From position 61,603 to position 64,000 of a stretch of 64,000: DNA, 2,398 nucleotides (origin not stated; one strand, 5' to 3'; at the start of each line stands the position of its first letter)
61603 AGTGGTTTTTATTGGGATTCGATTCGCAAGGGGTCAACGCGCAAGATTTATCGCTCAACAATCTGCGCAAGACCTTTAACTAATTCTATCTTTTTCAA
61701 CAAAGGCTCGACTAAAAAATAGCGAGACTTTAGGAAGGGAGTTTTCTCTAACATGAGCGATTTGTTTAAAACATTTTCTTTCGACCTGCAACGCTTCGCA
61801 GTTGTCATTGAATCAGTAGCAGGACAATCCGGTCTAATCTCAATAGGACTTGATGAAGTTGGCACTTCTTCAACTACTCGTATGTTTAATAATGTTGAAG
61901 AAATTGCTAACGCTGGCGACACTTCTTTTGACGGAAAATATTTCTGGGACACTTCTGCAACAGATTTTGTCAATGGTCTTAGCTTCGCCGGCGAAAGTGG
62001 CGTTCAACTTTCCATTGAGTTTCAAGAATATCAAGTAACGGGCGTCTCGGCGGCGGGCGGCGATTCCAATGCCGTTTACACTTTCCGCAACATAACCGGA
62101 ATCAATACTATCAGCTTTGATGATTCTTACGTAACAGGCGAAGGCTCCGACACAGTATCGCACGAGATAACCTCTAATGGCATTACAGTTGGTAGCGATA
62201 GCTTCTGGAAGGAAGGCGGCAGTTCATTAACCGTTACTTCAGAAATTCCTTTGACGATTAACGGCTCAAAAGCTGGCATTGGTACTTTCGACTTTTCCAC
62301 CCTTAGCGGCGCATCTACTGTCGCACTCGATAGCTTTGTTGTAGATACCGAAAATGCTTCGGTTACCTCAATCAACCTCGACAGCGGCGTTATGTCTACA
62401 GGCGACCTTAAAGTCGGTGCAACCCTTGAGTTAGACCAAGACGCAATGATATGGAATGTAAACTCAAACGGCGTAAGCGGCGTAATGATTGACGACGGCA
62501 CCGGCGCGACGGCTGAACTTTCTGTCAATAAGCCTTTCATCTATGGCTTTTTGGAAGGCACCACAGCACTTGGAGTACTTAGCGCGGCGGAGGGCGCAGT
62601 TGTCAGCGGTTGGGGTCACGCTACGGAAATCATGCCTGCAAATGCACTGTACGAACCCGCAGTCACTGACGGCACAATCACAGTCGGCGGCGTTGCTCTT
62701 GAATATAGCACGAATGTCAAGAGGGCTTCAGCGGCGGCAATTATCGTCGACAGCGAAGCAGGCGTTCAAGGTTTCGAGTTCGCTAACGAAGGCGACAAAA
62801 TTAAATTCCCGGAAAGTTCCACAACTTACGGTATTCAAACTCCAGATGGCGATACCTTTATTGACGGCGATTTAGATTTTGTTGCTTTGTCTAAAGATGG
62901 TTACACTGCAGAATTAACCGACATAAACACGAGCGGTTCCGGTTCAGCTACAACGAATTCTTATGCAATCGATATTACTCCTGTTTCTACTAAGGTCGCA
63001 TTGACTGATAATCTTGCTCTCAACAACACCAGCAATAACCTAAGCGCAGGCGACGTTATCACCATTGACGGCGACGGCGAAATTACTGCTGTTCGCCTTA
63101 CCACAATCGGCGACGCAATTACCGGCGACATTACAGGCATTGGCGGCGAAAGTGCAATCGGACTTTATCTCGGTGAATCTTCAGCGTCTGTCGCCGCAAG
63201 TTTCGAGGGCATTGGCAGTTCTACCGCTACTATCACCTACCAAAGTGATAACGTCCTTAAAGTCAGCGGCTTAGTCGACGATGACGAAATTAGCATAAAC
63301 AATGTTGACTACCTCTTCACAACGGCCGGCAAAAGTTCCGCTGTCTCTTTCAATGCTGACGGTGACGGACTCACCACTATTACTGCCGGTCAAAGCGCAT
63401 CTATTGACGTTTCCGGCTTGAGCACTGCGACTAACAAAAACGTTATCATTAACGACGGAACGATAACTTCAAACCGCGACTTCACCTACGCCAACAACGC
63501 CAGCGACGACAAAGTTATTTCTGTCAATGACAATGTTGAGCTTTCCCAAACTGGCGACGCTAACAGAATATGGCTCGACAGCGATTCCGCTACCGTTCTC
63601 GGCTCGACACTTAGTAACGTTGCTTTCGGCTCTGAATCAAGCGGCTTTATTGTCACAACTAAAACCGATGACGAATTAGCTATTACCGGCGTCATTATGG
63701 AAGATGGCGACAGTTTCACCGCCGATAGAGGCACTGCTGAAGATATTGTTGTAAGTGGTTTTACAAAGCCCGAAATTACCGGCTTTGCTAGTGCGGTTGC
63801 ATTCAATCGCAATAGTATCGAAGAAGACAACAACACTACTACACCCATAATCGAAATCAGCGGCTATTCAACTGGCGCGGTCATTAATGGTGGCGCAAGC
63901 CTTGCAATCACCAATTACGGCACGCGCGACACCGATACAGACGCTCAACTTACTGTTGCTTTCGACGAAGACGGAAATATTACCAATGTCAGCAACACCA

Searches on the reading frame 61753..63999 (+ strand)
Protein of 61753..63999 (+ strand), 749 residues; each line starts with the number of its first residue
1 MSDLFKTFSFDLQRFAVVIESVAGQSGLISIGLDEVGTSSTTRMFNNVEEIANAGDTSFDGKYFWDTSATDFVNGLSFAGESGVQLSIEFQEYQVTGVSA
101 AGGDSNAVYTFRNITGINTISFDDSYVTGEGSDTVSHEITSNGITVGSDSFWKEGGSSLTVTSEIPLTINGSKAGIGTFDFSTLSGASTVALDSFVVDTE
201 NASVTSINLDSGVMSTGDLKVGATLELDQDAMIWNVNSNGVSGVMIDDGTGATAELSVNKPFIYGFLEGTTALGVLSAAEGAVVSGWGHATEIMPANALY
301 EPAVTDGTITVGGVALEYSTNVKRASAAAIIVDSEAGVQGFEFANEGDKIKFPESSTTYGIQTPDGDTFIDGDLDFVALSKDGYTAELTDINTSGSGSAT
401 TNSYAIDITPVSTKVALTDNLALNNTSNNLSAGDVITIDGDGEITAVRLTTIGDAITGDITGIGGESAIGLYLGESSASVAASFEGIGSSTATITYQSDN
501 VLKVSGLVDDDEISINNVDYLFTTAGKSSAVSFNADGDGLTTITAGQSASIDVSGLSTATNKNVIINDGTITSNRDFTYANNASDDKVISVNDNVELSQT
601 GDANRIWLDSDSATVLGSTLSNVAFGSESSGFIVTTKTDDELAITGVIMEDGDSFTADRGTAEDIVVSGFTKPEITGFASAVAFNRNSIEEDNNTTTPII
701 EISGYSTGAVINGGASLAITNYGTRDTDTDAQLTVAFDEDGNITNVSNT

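Call 18: search_protein_families(library=pfam, proteins=[window:61753-63999:+], max_evalue=0.01)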
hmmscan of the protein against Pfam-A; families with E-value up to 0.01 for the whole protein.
window:61753-63999:+ (749 aa): 0 families

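Call 25: search_protein_families(library=ncbifam, proteins=[window:61753-63999:+], max_evalue=0.001)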
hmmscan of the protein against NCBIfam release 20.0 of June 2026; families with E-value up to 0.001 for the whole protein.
window:61753-63999:+ (749 aa): 0 families
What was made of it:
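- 61753..64000 (+): N-terminal 749 aa of a giant RTX-type secreted protein. The ORF is still open at the window end. It is the leading candidate acceptor, but this is unproven. No Pfam or NCBIfam hit (calls 18, 25).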

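Call 30: find_homologous_proteins(query=window:61753-63999:+, max_evalue=0.00001)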
Query window:61753-63999:+ (749 aa): 4 proteins with E <= 0.00001 among 8000 candidates.
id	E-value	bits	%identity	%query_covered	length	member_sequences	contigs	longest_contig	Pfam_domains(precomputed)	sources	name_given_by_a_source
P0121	0.0e+0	1022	67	100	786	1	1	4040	-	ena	-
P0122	1.9e-166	574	57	76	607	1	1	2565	-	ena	-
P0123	3.3e-112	395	41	100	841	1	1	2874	-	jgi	-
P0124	7.6e-104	367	50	62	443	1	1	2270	-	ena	-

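Call 49: search_protein_representatives(protein=window:61753-63999:+)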
Query: 749 residues. Proteins with E-value up to 0.001 (for the whole library): 13; up to 1e-10: 9; up to 1e-30: 8. The best 13 are listed.
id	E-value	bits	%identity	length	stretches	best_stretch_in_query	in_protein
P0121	0.0e+00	1021.5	70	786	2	134-749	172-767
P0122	6.1e-167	573.9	59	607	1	1-571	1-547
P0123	1.1e-112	394.6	47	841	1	1-749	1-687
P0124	2.4e-104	367.0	53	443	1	1-468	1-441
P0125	1.3e-66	242.3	40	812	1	1-749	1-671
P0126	7.2e-63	229.9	39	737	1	1-748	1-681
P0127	2.5e-42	162.1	41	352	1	434-741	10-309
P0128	7.2e-32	127.5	58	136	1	1-128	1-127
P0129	1.8e-12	63.4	55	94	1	1-88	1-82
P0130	5.4e-09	51.9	44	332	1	624-741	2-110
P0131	5.5e-09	51.8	35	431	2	1-230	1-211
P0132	3.1e-06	42.8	31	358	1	1-230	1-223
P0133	5.3e-05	38.7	42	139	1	1-140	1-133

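Call 74: predict_structure(alignment_id=A2)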
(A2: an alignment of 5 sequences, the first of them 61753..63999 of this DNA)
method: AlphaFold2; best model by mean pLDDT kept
length: 749 residues; sequences in the alignment: 5
mean_pLDDT: 55.4   pTM: 0.52
mean pLDDT of the five models: 55.4, 54.0, 51.8, 51.3, 44.2
residues with pLDDT >= 90: 5; 70-90: 206; 50-70: 208; < 50: 330
segments of 3 or more residues with pLDDT < 50: 1-190, 366-378, 524-527, 537-541, 546-549, 555-588, 598-604, 628-631, 671-681, 686-699, 704-716, 720-731, 738-741
pLDDT, mean of each block of 10 residues (from residue 1): 27 36 39 34 30 32 32 40 38 31 33 31 32 32 34 38 39 36 41 54 63 66 75 79 83 86 76 72 87 69 65 80 63 80 79 71 53 42 79 69 81 74 68 74 80 84 68 79 74 80 74 64 51 56 51 48 41 36 44 52 52 54 52 55 56 54 53 38 47 41 41 42 43 53 52
secondary structure, 60 per line:
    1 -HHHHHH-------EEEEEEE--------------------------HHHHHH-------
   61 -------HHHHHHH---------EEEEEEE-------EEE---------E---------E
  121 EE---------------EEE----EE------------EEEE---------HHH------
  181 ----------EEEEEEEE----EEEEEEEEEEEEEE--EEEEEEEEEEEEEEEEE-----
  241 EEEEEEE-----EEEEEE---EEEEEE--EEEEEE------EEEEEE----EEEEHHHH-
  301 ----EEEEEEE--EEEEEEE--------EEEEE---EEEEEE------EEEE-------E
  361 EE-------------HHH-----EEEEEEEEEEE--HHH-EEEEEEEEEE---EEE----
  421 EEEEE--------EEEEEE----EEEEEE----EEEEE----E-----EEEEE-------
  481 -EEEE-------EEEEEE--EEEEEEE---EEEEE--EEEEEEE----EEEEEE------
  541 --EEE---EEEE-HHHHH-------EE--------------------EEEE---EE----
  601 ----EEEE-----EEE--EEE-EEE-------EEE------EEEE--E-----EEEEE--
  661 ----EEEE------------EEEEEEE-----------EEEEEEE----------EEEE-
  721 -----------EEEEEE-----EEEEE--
elements in order (helices of 4 or more, strands of 3 or more residues): H2-7 E15-21 H48-53 H68-74 E84-90 E98-100 E120-122 E138-140 E159-162 E191-198 E203-216 E219-235 E241-247 E253-258 E262-267 E270-275 E282-287 E292-295 H296-299 E305-311 E314-320 E329-333 E337-342 E349-352 E360-362 E384-394 E401-410 E414-416 E421-425 E434-439 E444-449 E454-458 E469-473 E482-485 E493-498 E501-507 E511-515 E518-524 E529-534 E543-545 E549-552 H554-558 E588-591 E605-608 E614-616 E619-621 E623-625 E633-635 E642-645 E654-658 E665-668 E681-687 E699-705 E716-719 E732-737 E743-747

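Call 77: fold_search(model_id=the predicted structure, library=pdb)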
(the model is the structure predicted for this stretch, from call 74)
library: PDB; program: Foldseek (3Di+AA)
matches with E <= 10: 195; with E <= 0.001: 0
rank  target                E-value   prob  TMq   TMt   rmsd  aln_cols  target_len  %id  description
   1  8y9b_B                2.6e-03  0.25  0.12  0.07  29.4       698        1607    8  TcdB1 in complex with mini-binder (released 2024-08-28)
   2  4r04                  2.4e-02  0.09  0.11  0.06  21.3       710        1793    7  Clostridium difficile Toxin A (TcdA) (released 2016-01-06)
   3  6c0b_A                4.3e-02  0.12  0.12  0.16  21.0       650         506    8  Structural basis for recognition of frizzled proteins by Clostridium difficile toxin B (released 2018-05-16)
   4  7bam_A                8.7e-02  0.06  0.06  0.03  22.2       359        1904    9  human Teneurin4 WT C2 (released 2021-12-01)
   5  6cmx_A                9.2e-02  0.06  0.07  0.05  22.0       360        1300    9  Human Teneurin 2 extra-cellular region (released 2018-07-25)
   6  6pwq_A                1.4e-01  0.06  0.07  0.11  21.0       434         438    7  Crystal structure of Levansucrase from Bacillus subtilis mutant S164A at 2.6 A (released 2020-07-22)
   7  8r50_A                1.8e-01  0.04  0.07  0.04  25.6       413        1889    9  Mouse teneurin-3 compact dimer - A1B1 isoform (released 2024-05-08)
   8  8r51_A                1.9e-01  0.05  0.06  0.04  22.9       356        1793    9  Mouse teneurin-3 non-compact subunit - A1B1 isoform (released 2024-05-08)
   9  9cap_A                2.6e-01  0.02  0.07  0.05  18.9       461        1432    7  Structure of the LPD-3 complex (released 2025-04-23)
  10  6pwq_B                3.2e-01  0.04  0.07  0.11  20.9       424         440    8  Crystal structure of Levansucrase from Bacillus subtilis mutant S164A at 2.6 A (released 2020-07-22)
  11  7som_b                4.1e-01  0.04  0.09  0.10  20.3       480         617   10  Ciliary C2 central pair apparatus isolated from Chlamydomonas reinhardtii (released 2022-04-13)
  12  9g42_A                4.6e-01  0.03  0.07  0.04  26.6       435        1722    9  Mouse Teneurin2 dimer variant A0B0 (released 2026-01-21)
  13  9m7x_B                4.8e-01  0.03  0.06  0.07  20.1       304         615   11  Cryo-EM structure of bacteriophage NF5 C1 RBP (released 2025-12-17)
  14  3l4m_D                4.8e-01  0.02  0.07  0.10  20.5       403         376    8  Crystal Structure of the MauG/pre-Methylamine Dehydrogenase Complex. (released 2010-03-23)
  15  6q3g_O2               5.3e-01  0.02  0.07  0.10  21.2       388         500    8  Structure of native bacteriophage P68 (released 2019-11-06)
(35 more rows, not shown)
